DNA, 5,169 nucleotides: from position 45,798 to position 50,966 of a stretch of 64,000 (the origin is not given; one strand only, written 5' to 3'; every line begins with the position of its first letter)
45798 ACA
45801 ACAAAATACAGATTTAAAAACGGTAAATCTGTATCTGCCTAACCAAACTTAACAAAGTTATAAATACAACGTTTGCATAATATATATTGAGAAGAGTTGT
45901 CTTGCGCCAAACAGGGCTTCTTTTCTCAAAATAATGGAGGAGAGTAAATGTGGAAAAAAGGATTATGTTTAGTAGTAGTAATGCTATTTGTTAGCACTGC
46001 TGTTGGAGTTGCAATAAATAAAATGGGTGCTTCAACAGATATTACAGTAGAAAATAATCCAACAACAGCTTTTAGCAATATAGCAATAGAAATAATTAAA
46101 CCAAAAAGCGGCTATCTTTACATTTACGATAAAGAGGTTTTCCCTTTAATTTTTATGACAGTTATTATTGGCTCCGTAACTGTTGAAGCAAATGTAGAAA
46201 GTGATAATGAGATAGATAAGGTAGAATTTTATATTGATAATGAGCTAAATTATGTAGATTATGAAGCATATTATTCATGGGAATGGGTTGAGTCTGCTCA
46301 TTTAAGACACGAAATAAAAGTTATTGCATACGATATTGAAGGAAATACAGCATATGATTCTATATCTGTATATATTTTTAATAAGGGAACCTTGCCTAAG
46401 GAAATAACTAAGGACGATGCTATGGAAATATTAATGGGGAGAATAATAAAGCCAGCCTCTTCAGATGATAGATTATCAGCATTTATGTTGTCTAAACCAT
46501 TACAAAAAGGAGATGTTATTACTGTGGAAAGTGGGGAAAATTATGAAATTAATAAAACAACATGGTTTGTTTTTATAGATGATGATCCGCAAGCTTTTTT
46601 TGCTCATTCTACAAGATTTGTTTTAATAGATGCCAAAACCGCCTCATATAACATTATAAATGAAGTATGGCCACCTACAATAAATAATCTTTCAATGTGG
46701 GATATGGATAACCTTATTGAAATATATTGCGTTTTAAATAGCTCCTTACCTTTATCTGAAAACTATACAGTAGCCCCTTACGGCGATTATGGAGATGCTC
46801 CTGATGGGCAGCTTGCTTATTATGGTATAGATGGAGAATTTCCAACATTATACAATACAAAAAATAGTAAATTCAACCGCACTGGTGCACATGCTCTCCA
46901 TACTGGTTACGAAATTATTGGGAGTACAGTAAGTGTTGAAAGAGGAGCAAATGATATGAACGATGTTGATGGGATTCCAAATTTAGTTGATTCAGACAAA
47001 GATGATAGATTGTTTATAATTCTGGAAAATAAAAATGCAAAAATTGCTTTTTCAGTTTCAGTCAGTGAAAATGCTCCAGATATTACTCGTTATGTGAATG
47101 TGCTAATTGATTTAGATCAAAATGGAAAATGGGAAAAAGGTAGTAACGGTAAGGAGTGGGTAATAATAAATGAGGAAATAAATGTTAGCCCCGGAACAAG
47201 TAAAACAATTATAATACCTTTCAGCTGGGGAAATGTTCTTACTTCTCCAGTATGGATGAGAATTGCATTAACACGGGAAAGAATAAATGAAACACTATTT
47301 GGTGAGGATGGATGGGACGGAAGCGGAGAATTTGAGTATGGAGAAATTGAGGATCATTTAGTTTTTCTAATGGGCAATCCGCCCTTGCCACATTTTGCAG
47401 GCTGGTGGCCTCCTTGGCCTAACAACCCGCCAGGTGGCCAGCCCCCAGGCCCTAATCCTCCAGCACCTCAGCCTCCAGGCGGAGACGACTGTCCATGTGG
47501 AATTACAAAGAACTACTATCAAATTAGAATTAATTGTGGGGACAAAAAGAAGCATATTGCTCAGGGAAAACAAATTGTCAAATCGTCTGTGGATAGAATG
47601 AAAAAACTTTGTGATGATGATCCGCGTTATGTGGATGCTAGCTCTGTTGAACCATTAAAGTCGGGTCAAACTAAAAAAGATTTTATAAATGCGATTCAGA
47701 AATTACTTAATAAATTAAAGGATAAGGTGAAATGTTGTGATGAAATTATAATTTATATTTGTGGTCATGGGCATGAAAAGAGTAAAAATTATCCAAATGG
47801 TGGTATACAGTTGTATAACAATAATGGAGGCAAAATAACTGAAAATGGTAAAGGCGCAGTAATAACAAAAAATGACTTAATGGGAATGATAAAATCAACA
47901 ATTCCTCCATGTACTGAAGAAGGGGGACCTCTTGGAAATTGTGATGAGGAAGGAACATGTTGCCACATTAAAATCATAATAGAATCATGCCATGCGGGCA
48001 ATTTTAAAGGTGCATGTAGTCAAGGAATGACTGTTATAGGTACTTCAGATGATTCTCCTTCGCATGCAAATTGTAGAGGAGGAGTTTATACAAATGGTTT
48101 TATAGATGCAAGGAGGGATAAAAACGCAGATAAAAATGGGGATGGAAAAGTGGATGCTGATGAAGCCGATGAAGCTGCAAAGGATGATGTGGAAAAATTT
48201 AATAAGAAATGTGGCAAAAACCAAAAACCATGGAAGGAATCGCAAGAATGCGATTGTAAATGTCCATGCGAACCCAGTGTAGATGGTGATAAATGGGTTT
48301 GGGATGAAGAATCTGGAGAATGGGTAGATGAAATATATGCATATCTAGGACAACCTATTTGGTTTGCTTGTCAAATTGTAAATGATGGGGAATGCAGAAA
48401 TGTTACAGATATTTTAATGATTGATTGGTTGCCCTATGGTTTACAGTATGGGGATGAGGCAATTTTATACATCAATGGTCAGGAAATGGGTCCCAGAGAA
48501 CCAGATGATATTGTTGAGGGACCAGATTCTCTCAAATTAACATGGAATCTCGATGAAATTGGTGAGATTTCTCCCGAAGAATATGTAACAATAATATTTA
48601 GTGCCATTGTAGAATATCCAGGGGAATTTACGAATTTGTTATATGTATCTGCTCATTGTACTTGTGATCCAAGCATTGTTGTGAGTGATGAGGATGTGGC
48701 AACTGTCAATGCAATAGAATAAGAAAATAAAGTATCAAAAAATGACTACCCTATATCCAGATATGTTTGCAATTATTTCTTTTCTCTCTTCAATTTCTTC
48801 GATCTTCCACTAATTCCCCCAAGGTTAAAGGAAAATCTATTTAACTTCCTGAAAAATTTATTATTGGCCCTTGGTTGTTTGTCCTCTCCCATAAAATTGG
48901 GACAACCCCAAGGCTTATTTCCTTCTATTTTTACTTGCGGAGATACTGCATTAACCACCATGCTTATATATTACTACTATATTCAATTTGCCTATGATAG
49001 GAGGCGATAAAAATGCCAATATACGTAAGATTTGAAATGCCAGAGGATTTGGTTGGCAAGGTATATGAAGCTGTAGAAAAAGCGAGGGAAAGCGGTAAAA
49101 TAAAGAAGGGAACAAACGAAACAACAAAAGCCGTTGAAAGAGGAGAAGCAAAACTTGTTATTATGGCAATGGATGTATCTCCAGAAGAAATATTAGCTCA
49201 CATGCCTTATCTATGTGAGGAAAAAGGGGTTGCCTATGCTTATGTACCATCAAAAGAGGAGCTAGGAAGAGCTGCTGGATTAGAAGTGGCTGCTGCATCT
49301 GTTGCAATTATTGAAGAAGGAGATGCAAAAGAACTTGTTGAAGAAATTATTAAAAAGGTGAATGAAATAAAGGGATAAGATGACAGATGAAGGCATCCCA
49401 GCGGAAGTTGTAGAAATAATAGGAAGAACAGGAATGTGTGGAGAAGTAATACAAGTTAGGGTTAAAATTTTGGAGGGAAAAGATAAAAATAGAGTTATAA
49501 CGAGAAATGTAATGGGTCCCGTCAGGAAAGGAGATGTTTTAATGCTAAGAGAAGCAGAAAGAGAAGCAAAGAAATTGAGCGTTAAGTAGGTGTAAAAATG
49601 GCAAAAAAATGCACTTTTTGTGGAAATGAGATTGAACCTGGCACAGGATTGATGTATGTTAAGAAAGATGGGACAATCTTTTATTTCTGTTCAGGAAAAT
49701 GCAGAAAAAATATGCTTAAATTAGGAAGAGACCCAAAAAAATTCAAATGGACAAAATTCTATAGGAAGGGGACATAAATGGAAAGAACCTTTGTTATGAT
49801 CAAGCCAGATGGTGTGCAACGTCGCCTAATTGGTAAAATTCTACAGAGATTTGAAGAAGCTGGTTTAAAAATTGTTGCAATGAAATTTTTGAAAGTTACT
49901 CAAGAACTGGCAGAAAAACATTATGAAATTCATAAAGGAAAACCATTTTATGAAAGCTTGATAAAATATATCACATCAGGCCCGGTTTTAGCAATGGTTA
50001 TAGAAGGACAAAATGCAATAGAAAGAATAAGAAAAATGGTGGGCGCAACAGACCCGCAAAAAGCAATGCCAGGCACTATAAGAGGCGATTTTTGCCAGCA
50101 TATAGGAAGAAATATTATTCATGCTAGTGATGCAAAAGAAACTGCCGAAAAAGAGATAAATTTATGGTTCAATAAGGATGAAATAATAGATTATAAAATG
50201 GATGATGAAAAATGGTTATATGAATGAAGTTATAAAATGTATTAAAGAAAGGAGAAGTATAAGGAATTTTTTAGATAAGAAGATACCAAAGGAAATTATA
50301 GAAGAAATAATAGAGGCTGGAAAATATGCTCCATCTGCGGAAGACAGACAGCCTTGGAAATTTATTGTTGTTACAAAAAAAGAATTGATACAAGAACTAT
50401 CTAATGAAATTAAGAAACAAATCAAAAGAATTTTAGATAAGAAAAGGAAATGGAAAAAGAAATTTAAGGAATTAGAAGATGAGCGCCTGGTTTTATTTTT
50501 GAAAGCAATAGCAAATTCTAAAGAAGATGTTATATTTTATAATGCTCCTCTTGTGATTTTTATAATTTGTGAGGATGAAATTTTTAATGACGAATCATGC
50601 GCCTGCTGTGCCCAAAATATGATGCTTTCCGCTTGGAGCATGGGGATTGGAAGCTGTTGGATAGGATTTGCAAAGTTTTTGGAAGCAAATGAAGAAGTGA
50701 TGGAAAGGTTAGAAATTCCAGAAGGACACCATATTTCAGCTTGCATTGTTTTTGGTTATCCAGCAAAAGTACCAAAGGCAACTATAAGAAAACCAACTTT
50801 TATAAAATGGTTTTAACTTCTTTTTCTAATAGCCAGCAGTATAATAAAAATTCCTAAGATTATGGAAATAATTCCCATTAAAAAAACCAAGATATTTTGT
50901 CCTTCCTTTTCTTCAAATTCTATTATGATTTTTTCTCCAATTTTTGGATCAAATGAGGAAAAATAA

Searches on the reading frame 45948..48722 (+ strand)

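Call 39: search_protein_families(library=pfam, proteins=[window:45948-48722:+], max_evalue=0.000001)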
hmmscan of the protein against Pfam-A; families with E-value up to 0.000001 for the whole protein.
window:45948-48722:+ (924 aa): 2 families
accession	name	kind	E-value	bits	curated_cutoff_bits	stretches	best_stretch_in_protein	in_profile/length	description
PF17957.7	Big_7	-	6.9e-09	36.7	24.1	1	75-121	18-66/70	Bacterial Ig domain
PF20009.4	GEVED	-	1e-08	36.3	24.4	1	382-472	1-77/78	GEVED domain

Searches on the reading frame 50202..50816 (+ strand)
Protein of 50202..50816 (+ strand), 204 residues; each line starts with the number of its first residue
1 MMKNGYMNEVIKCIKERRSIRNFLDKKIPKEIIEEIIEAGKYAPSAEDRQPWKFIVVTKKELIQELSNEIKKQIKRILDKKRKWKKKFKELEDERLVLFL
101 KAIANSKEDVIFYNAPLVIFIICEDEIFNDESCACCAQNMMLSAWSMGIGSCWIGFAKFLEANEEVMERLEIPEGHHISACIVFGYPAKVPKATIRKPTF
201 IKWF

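Call 39: search_protein_families(library=pfam, proteins=[window:50202-50816:+], max_evalue=0.000001)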
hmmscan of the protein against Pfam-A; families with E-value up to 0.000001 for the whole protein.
window:50202-50816:+ (204 aa): 2 families
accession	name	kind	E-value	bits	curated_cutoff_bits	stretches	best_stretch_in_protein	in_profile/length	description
PF00881.29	Nitroreductase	-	1.1e-37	130.2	23.5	1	14-186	1-167/167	Nitroreductase family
PF14512.11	TM1586_NiRdase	-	3.8e-19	69.6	27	1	70-197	20-143/215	Putative TM nitroreductase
